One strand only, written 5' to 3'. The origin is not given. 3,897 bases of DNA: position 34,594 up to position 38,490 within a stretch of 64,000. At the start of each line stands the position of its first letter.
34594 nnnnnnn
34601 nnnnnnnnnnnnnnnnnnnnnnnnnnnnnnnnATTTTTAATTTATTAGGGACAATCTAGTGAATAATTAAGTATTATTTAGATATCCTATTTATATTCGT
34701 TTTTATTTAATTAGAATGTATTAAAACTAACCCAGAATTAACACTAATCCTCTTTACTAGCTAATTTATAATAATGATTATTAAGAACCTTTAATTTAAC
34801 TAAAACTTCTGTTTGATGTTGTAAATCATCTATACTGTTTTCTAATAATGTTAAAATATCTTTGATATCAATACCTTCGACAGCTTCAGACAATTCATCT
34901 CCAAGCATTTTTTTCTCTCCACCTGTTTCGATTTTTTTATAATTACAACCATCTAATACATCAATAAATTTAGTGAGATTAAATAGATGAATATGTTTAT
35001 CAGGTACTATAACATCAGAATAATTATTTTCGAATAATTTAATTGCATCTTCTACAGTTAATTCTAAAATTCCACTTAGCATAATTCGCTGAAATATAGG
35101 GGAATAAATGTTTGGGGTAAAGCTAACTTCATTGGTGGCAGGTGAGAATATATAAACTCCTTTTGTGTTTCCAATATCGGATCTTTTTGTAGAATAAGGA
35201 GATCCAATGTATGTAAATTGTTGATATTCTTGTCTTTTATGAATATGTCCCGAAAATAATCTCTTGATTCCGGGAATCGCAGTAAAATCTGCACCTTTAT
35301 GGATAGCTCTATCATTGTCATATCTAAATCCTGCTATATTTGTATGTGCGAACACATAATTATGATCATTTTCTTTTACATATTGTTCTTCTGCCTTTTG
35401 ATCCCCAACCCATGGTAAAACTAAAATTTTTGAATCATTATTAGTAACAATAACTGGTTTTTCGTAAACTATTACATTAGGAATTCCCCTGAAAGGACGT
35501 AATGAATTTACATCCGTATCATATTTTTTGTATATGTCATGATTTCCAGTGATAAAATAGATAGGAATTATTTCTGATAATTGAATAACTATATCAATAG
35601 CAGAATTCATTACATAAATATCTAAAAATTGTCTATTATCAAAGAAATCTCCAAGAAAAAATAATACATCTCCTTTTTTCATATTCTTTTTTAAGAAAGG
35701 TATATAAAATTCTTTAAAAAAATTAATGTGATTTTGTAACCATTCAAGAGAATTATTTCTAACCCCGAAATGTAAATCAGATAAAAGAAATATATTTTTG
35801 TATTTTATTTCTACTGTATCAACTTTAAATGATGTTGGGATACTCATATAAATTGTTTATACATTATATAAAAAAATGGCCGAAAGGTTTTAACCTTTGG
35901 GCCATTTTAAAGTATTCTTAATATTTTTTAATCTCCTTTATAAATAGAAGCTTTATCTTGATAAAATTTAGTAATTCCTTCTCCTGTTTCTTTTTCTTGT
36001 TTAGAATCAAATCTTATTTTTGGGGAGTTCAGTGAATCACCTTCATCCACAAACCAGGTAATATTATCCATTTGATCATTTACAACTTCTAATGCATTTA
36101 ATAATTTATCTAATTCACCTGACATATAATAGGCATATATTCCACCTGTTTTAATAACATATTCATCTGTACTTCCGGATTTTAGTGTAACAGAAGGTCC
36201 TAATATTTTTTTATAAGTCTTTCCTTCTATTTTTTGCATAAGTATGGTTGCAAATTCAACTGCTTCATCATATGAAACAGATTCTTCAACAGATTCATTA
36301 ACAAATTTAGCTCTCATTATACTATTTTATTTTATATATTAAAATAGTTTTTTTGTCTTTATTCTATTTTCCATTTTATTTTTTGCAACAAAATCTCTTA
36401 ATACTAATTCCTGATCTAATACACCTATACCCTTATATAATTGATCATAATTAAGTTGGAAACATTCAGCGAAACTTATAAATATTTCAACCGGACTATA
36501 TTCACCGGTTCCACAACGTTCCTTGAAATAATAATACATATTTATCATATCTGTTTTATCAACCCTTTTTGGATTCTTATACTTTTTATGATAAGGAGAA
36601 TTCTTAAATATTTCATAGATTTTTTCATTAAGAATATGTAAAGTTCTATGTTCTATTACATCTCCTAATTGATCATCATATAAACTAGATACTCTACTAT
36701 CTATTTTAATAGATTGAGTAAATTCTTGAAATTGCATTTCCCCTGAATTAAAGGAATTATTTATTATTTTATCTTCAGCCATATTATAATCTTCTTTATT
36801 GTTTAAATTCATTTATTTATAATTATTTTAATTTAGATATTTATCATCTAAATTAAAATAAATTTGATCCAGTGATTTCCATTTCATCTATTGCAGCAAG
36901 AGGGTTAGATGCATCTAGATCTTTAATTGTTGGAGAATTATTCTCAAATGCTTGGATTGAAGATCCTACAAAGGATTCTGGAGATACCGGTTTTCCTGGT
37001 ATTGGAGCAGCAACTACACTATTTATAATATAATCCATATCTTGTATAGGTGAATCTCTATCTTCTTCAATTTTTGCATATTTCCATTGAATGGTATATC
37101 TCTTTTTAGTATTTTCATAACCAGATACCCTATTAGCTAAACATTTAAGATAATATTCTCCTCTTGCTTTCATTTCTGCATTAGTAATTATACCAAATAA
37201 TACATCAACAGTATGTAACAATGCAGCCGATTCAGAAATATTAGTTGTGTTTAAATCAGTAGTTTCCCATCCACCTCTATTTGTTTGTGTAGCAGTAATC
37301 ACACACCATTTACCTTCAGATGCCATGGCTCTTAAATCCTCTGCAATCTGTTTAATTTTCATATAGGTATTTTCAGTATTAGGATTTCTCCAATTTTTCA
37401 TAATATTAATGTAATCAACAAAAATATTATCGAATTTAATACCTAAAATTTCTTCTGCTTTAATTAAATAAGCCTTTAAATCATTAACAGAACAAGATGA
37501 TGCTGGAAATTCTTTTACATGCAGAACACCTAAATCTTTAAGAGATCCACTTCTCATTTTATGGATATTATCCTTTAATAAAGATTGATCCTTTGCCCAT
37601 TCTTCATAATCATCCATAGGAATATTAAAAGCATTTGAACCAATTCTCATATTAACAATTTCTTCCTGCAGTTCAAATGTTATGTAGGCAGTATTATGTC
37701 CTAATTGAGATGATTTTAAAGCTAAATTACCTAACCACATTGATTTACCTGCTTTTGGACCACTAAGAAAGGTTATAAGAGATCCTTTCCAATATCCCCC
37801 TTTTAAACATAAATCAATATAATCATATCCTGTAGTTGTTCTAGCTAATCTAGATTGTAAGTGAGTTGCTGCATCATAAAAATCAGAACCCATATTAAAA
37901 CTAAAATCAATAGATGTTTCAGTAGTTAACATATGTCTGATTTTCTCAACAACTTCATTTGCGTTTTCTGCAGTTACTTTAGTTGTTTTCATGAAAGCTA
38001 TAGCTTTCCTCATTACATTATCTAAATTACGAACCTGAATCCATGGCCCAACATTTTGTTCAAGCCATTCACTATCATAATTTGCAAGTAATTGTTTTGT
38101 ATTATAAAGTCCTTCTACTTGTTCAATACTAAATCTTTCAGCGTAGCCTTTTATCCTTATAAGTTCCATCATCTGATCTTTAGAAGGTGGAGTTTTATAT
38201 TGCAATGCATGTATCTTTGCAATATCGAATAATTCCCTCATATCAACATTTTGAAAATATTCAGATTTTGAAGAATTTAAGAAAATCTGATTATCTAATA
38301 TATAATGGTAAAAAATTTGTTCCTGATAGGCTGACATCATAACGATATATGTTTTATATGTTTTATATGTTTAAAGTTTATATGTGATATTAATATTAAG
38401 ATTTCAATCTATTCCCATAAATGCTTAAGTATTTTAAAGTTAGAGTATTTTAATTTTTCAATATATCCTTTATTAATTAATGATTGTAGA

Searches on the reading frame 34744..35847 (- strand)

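Call 49: search_protein_families(library=pfam, proteins=[window:34744-35847:-], max_evalue=0.001)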
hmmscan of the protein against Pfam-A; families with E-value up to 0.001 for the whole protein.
window:34744-35847:- (367 aa): 1 family
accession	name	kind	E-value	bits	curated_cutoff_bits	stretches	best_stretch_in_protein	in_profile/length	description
PF00149.33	Metallophos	-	1.3e-10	42.5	21.5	1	19-204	3-190/191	Calcineurin-like phosphoesterase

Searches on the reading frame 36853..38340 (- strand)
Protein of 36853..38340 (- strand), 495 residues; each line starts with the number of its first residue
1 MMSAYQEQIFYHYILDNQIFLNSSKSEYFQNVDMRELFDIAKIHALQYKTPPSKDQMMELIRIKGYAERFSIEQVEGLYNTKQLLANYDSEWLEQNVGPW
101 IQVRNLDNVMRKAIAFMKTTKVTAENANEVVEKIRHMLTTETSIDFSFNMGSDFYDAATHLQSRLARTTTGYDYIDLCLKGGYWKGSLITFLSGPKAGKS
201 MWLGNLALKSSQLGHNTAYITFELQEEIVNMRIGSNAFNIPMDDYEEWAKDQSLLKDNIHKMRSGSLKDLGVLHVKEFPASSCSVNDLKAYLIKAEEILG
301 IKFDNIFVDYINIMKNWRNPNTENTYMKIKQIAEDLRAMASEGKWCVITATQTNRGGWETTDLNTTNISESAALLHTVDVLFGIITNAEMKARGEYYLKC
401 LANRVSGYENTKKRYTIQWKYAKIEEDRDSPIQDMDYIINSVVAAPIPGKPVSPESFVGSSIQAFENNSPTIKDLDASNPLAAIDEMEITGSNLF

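Call 49: search_protein_families(library=pfam, proteins=[window:36853-38340:-], max_evalue=0.001)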
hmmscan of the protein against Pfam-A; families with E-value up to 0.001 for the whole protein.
window:36853-38340:- (495 aa): 2 families
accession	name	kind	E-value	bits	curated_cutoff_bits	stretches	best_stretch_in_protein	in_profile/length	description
PF03796.21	DnaB_C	-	9.5e-15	55.1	27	1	169-382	3-209/255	DnaB-like helicase C terminal domain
PF06745.19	ATPase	-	6.6e-06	26.1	26.6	1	169-294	2-113/231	KaiC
